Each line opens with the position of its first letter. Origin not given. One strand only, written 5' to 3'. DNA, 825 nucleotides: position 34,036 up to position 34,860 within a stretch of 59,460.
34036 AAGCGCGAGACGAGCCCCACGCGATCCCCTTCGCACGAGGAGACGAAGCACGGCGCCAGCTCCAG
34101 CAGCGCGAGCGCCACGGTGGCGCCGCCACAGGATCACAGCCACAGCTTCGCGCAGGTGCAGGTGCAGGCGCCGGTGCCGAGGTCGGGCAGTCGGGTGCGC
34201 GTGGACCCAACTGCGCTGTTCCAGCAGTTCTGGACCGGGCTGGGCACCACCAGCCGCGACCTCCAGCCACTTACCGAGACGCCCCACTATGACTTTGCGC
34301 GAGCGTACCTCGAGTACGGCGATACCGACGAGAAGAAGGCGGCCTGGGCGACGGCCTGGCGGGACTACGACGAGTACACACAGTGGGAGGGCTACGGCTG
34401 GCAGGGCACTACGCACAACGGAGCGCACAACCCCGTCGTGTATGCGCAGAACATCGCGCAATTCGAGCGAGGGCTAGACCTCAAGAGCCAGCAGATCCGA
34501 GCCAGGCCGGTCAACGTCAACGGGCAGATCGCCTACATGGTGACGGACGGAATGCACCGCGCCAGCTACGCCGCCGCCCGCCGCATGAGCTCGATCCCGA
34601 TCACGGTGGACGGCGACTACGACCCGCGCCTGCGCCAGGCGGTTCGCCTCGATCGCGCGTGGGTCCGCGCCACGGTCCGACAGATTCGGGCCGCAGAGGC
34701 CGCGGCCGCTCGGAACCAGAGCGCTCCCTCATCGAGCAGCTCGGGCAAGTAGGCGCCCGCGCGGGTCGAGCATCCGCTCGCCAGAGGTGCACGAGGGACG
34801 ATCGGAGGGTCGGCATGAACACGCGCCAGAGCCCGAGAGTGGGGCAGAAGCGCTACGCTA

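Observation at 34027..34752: ParB/sulfiredoxin-fold-like protein with a disordered leader directly after the CIS ATPase: candidate cargo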

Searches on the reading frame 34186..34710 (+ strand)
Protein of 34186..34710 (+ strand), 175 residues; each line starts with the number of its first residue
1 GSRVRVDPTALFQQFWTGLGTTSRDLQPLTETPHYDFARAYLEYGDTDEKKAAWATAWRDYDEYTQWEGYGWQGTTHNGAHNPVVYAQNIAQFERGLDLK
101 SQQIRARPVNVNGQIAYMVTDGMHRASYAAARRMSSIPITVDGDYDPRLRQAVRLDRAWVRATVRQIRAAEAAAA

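Call 15: search_protein_families(library=pfam, max_evalue=10, proteins=[window:34186-34710:+])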
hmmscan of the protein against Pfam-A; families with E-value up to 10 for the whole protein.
window:34186-34710:+ (175 aa): 2 families
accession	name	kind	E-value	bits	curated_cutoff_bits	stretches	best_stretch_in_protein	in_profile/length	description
PF22162.2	PFIN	-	0.018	15.9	27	1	77-143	46-106/118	Plasmid Fertility inhibition factor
PF24392.2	Parb-CE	-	0.26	11.7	23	1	108-131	92-114/147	ParB CE domain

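Call 20: search_protein_representatives(protein=window:34186-34710:+)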
Query: 175 residues. Proteins with E-value up to 0.001 (for the whole library): 12; up to 1e-10: 1; up to 1e-30: 1. The best 12 are listed.
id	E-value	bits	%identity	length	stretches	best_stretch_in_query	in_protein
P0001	6.4e-114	393.8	100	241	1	1-175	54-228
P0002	2.2e-07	46.9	36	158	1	10-131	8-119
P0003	3.2e-07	46.4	34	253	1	6-132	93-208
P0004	3.5e-07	46.3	32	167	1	6-135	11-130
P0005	6.4e-07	45.4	30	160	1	8-142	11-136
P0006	8.5e-07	45.0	29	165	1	12-169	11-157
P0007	6.6e-06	42.1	30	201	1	10-142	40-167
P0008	8.8e-06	41.7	34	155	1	7-141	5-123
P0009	9.6e-05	38.4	29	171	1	5-135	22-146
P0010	1.2e-04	38.1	30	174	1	9-135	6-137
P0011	2.5e-04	37.0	30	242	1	5-131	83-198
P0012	3.2e-04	36.6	35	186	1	14-131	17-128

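Call 27: find_encoding_contigs(protein=P0009, flank=10000)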
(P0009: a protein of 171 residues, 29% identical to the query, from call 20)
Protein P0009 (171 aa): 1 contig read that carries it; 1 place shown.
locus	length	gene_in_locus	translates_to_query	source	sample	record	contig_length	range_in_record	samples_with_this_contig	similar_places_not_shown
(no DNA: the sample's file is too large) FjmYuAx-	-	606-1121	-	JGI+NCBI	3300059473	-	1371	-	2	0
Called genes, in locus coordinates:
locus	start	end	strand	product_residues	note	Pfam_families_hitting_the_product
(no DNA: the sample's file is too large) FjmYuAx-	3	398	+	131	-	?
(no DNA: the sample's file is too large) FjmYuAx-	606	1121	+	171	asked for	-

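Call 31: find_related_loci(query=A2, collection=genome_contigs, flank=10000)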
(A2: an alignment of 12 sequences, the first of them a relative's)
Query A2 (160 aa) in genome_contigs; peptide patterns used: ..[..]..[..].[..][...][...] (x = any residue, [..] = any of these).
49 stretches matched a pattern, but none encodes a relative of the query by tblastn (E <= 1e-3).

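Call 32: find_related_loci(query=A2, collection=viral_contigs, flank=10000)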
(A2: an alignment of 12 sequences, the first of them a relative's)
Query A2 (160 aa) in viral_contigs; peptide patterns used: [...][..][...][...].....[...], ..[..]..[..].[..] (x = any residue, [..] = any of these).
36 stretches matched a pattern, but none encodes a relative of the query by tblastn (E <= 1e-3).

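Call 45: find_encoding_contigs(protein=P0011, flank=10000)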
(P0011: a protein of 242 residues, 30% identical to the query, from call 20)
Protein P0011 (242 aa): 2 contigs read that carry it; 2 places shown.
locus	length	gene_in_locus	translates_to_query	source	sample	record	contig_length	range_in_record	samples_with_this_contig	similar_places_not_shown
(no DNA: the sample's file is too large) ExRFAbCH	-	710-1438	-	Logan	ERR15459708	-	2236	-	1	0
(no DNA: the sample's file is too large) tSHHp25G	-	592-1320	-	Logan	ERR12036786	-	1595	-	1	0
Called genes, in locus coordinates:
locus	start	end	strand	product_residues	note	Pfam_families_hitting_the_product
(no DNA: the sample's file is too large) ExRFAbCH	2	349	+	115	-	?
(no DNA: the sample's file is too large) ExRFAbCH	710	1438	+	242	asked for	-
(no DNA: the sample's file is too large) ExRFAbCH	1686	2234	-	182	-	?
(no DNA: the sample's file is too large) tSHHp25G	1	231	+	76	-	?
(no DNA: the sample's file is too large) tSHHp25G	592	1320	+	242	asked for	-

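Call 46: list_cluster_members(proteins=[P0002, P0003, P0004, P0005, P0006, P0007, P0008, P0010, P0011, P0012])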
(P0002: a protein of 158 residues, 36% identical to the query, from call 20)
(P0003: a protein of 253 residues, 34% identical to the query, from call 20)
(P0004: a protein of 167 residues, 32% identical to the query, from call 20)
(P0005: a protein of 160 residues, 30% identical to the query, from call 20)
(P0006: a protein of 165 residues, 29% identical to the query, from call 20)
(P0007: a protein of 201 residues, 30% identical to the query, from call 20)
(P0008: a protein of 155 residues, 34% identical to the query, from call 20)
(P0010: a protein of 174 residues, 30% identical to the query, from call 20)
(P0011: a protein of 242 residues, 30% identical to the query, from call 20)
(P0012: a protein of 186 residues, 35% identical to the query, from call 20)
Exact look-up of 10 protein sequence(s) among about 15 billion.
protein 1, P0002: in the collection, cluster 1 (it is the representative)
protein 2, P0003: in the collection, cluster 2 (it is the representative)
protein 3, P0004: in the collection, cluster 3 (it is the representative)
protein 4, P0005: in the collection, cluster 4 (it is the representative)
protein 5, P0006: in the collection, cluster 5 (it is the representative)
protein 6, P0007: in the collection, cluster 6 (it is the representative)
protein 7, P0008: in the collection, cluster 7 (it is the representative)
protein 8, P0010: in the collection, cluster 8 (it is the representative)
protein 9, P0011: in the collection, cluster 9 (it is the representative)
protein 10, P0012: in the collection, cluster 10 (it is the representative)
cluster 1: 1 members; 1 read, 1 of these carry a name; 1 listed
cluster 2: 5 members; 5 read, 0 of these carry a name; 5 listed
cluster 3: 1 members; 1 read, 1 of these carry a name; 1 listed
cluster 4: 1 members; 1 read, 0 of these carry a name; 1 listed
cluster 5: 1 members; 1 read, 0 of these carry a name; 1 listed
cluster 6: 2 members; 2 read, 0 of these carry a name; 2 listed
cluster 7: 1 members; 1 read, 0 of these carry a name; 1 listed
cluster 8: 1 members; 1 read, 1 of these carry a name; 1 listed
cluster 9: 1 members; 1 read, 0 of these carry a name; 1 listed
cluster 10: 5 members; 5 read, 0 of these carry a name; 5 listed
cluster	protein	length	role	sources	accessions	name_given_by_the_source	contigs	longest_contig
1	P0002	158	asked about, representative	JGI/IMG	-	hypothetical protein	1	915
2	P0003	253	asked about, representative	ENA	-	-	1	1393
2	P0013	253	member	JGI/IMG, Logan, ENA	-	-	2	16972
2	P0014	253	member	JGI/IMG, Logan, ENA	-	-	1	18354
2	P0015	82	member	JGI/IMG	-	-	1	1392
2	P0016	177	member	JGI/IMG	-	-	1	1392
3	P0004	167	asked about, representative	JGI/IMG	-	hypothetical protein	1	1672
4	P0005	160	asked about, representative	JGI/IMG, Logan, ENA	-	-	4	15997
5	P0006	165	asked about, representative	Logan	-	-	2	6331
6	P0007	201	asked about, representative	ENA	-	-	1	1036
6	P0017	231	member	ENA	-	-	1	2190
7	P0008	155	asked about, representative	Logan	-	-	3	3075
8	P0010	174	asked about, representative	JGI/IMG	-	hypothetical protein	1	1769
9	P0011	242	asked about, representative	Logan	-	-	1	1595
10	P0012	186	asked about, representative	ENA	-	-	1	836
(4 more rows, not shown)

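Call 47: find_encoding_contigs(protein=P0005, flank=10000, max_places=4)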
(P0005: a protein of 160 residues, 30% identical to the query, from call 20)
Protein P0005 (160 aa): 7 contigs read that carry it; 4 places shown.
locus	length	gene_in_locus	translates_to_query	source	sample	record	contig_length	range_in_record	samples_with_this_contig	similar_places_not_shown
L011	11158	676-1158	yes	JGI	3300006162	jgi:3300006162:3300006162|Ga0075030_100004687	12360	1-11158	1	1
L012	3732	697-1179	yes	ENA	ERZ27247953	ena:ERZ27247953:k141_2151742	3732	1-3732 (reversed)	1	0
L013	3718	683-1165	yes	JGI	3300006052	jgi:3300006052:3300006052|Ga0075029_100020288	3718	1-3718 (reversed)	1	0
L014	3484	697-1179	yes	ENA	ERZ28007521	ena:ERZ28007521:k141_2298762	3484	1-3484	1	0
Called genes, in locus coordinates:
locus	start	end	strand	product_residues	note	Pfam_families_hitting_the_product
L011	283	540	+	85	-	-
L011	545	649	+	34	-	-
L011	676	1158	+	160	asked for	-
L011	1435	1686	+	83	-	-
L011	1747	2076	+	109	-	-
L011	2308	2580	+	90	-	-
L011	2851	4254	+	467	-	PF01289:Thiol_cytolysin, PF17440:Thiol_cytolys_C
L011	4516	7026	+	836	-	-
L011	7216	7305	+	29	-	-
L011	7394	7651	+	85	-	-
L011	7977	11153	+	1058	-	PF01636:APH (faint), PF19974:TCAD9, PF25199:nSTAND_NTPase5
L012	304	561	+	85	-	-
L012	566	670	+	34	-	-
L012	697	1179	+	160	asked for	-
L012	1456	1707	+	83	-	-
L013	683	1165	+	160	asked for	-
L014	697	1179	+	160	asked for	-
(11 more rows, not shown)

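Call 48: find_encoding_contigs(protein=P0006, flank=10000, max_places=3)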
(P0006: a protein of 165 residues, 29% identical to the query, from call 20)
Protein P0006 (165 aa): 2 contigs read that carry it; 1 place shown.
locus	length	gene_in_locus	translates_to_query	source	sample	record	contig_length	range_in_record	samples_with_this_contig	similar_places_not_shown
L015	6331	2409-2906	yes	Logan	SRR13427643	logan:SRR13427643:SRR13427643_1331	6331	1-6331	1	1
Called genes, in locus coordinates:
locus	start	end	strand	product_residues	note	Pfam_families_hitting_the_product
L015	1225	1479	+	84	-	-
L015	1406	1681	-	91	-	-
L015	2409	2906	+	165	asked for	-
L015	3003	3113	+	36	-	-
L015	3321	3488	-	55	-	-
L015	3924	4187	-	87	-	-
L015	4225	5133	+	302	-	-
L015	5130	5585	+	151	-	-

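Call 49: find_encoding_contigs(protein=P0014, flank=10000, max_places=3)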
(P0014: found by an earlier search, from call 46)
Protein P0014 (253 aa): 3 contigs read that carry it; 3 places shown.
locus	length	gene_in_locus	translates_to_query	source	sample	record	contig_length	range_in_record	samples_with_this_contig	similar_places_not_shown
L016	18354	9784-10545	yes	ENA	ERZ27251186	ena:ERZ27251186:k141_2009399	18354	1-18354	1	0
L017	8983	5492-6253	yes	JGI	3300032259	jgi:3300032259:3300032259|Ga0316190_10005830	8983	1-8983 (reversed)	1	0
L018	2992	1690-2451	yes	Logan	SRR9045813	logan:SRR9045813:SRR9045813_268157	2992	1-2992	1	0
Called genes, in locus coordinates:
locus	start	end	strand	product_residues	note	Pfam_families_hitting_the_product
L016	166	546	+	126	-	PF05099:TerB (faint)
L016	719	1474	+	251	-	PF02563:Poly_export, PF10531:SLBB (weak), PF22461:SLBB_2 (weak)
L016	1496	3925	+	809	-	PF02706:Wzz (weak), PF01656:CbiA, PF10609:ParA (weak), PF13614:AAA_31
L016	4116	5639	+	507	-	PF01943:Polysacc_synt, PF13440:Polysacc_synt_3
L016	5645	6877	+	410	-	PF04932:Wzy_C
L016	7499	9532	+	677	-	PF07691:PA14 (weak)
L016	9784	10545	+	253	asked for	-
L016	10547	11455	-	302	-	-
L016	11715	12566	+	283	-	PF00535:Glycos_transf_2, PF10111:Glyco_tranf_2_2 (faint), PF13641:Glyco_tranf_2_3 (weak), PF13632:Glyco_trans_2_3 (weak)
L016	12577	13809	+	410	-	PF00534:Glycos_transf_1, PF13692:Glyco_trans_1_4, PF13524:Glyco_trans_1_2 (weak)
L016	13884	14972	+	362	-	PF13439:Glyco_transf_4, PF20706:GT4-conflict, PF00534:Glycos_transf_1, PF13692:Glyco_trans_1_4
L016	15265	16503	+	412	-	PF08421:Methyltransf_13, PF13489:Methyltransf_23, PF08242:Methyltransf_12 (weak), PF08484:Methyltransf_14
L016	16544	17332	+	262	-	PF00483:NTP_transferase (weak)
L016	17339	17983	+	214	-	PF02585:PIG-L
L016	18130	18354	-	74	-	?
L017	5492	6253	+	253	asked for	-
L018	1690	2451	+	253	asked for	-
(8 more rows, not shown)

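Call 71: find_encoding_contigs(protein=P0017, flank=5000, max_places=2)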
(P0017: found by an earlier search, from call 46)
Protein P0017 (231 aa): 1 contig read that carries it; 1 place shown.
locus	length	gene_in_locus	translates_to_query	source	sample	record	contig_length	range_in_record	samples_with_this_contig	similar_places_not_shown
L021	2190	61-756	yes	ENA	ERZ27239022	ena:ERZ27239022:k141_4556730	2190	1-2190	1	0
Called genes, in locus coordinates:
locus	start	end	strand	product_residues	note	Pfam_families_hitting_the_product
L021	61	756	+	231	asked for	-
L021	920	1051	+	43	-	-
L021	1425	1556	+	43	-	-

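Call 73: search_dna_similar(query=window:34186-34710:+, collection=plasmids, mode=protein, max_evalue=0.01)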
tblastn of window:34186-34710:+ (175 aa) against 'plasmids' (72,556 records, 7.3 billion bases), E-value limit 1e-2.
No match.

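Call 74: search_dna_similar(query=window:34186-34710:+, collection=phages, mode=protein, max_evalue=0.01)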
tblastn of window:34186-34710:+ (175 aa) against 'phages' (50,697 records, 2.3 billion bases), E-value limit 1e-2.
No match.
